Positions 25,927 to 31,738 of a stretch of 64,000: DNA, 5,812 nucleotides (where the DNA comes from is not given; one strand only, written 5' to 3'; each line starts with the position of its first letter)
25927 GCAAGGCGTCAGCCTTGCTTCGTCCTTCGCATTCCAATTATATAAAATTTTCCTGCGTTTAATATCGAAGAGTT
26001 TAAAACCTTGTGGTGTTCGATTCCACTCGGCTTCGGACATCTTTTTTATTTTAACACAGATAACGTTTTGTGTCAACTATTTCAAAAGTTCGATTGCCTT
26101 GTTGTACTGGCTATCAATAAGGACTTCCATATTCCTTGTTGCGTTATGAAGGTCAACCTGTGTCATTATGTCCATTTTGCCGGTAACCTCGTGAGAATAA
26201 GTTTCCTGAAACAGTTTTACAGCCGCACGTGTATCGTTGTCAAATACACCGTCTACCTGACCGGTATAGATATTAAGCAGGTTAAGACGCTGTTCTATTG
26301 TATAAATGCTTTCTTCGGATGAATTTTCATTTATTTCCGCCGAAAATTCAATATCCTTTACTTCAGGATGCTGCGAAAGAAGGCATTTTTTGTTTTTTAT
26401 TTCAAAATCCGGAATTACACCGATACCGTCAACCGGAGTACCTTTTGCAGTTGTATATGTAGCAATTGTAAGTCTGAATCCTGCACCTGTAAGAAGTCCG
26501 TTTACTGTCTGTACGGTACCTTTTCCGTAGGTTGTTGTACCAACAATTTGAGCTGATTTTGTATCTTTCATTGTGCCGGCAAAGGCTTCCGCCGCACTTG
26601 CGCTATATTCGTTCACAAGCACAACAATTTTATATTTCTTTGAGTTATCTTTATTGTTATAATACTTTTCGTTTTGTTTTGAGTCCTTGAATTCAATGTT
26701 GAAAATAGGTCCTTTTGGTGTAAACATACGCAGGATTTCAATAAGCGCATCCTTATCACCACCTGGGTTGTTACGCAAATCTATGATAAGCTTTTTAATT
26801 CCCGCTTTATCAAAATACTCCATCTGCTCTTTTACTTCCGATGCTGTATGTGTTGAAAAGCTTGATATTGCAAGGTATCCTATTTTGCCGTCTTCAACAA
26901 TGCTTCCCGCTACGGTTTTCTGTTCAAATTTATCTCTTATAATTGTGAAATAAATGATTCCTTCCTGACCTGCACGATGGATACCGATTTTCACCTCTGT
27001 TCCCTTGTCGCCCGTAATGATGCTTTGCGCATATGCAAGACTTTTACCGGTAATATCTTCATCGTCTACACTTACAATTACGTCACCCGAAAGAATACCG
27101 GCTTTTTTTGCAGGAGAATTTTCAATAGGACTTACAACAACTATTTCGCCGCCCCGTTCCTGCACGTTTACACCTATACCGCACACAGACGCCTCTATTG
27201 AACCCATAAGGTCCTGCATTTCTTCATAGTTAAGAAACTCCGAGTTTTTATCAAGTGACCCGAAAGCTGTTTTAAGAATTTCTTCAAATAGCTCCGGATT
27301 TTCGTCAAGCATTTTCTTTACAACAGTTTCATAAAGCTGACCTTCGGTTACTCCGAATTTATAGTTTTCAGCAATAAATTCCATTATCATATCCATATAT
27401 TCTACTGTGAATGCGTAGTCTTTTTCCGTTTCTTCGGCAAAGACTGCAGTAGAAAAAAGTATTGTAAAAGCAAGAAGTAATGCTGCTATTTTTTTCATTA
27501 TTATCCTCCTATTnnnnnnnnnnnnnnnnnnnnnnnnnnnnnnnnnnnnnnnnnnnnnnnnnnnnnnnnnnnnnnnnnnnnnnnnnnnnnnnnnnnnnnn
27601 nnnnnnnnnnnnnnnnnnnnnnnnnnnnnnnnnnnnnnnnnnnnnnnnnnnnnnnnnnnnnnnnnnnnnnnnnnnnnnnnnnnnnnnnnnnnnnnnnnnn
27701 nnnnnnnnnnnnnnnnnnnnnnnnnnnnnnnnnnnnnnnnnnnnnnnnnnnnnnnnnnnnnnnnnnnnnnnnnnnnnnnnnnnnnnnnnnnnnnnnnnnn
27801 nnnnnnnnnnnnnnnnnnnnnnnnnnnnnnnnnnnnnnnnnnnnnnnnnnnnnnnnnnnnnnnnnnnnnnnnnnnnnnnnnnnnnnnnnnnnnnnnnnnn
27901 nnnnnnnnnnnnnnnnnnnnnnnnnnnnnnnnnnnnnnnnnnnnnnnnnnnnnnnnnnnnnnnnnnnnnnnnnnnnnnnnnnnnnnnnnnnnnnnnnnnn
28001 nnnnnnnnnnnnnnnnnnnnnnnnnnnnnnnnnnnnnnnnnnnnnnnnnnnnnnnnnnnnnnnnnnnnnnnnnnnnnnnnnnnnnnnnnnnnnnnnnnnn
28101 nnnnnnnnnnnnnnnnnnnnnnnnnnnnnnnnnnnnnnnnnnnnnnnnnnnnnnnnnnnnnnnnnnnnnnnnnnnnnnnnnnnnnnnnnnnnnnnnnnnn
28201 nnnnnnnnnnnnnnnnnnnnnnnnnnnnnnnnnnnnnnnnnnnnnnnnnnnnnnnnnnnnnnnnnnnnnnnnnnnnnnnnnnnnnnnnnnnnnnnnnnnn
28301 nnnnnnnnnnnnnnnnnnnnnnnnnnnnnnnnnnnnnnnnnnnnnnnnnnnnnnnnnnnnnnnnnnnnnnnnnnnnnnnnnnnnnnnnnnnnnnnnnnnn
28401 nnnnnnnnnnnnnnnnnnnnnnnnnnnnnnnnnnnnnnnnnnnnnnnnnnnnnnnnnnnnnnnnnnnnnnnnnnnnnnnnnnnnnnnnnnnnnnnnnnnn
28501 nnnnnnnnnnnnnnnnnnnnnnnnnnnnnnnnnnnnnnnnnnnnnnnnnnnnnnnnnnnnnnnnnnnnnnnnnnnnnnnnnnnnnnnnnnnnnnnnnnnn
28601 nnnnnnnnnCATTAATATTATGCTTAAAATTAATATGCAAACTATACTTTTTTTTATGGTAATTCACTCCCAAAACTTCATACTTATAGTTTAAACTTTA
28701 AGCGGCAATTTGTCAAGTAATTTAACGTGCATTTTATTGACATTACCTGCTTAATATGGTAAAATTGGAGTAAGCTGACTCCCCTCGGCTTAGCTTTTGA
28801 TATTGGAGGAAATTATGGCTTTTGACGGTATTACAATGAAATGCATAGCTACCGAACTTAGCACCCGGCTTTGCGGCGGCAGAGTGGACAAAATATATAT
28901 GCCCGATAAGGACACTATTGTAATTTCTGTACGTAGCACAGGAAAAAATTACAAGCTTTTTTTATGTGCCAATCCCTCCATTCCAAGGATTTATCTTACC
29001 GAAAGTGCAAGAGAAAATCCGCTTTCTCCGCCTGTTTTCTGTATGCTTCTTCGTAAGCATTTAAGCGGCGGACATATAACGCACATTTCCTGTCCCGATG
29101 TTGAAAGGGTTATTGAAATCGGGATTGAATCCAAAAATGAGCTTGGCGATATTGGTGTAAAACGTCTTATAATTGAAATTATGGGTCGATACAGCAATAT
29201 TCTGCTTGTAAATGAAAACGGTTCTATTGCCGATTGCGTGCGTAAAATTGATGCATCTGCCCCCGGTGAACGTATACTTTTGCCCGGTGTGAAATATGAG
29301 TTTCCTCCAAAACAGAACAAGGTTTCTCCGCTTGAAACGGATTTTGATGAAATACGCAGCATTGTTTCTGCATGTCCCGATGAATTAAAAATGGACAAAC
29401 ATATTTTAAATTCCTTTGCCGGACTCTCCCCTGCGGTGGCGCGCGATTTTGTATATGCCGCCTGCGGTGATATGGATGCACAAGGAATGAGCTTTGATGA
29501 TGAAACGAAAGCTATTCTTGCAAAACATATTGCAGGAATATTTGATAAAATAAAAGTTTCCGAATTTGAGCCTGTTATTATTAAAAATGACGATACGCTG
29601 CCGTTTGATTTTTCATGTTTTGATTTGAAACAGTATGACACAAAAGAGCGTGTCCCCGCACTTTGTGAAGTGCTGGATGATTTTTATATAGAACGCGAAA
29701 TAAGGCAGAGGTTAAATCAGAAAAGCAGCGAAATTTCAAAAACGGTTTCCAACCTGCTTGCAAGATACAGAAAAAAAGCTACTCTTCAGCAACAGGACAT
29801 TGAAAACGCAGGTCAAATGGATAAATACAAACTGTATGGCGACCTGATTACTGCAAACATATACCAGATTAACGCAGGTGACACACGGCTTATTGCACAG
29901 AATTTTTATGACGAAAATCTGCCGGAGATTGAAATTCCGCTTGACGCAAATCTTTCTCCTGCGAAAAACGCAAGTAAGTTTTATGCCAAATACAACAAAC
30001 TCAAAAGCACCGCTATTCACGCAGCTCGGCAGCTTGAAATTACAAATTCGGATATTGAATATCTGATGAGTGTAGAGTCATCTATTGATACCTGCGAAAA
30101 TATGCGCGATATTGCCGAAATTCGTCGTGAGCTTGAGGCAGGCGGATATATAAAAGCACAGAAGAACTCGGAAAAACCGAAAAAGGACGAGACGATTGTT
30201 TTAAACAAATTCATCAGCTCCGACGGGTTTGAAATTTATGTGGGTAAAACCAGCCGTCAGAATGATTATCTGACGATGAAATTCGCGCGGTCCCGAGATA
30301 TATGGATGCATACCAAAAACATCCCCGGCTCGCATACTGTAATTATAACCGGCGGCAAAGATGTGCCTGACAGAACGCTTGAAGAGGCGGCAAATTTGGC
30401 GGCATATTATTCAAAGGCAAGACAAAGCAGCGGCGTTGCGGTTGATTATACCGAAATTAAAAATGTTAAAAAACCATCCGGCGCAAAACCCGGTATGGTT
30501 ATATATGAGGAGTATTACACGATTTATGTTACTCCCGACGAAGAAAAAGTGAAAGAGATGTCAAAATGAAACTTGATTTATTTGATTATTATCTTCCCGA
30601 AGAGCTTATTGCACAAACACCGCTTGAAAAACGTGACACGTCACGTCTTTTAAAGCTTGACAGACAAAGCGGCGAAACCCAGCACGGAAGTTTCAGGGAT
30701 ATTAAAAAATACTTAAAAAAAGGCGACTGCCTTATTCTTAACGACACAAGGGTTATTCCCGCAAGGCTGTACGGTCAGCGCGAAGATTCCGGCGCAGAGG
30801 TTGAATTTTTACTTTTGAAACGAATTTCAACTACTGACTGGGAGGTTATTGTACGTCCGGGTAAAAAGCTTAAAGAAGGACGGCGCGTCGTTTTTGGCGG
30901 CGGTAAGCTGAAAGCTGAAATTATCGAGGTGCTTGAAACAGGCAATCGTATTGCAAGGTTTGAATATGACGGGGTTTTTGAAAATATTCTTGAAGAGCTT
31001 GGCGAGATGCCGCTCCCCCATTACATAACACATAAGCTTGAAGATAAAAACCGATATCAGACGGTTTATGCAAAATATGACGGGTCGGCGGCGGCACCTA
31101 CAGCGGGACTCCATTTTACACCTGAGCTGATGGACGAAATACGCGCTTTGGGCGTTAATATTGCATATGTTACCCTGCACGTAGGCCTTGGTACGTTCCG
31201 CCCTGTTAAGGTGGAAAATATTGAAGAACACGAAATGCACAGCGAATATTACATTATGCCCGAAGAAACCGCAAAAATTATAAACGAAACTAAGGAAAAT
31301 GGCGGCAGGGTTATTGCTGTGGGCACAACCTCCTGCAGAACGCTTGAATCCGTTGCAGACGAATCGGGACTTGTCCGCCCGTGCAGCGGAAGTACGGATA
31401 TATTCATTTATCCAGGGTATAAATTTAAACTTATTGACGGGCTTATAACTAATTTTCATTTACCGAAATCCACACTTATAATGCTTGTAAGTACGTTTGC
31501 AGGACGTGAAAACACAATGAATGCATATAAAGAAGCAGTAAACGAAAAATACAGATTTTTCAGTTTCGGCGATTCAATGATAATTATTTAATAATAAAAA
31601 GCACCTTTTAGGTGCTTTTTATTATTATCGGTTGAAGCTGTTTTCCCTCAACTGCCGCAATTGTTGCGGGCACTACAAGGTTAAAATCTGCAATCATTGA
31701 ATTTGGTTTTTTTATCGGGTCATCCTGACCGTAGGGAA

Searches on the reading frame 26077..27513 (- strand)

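Call 18: search_protein_families(library=pfam, proteins=[window:26077-27513:-], max_evalue=0.001)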
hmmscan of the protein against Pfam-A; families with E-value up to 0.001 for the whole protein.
window:26077-27513:- (478 aa): 5 families
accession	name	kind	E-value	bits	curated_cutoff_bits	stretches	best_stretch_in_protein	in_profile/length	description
PF03572.23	Peptidase_S41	-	1.1e-48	165.4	24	1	210-372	1-165/165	Peptidase family S41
PF13180.12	PDZ_2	-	1.2e-12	48.4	27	1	112-183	2-72/80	PDZ domain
PF01471.23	PG_binding_1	-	2.9e-11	43.8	23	1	400-451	2-53/57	Putative peptidoglycan binding domain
PF17820.7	PDZ_6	-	2e-10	40.7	27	1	125-178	1-52/54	PDZ domain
PF00595.29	PDZ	-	6e-08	33.4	23.2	1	109-178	8-80/81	PDZ domain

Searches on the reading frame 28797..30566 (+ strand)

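Call 18: search_protein_families(library=pfam, proteins=[window:28797-30566:+], max_evalue=0.001)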
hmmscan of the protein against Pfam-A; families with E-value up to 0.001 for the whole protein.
window:28797-30566:+ (590 aa): 3 families
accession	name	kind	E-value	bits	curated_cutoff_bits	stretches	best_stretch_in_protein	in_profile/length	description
PF05833.16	NFACT_N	-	7.1e-139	463.9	31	1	10-464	1-455/456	NFACT N-terminal and middle domains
PF05670.18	NFACT-R_1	-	1.7e-14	54.7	29.8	1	472-566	5-106/112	NFACT protein RNA binding domain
PF18297.6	NFACT-R_2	-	1e-08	35.6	26.9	1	472-558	4-86/104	NFACT protein RNA binding domain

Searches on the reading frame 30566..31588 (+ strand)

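Call 18: search_protein_families(library=pfam, proteins=[window:30566-31588:+], max_evalue=0.001)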
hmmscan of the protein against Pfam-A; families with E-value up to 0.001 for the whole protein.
window:30566-31588:+ (341 aa): 1 family
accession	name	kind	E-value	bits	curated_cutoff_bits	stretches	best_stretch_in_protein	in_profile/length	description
PF02547.20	Queuosine_synth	-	5.3e-146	486.3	25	1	4-340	2-322/322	Queuosine biosynthesis protein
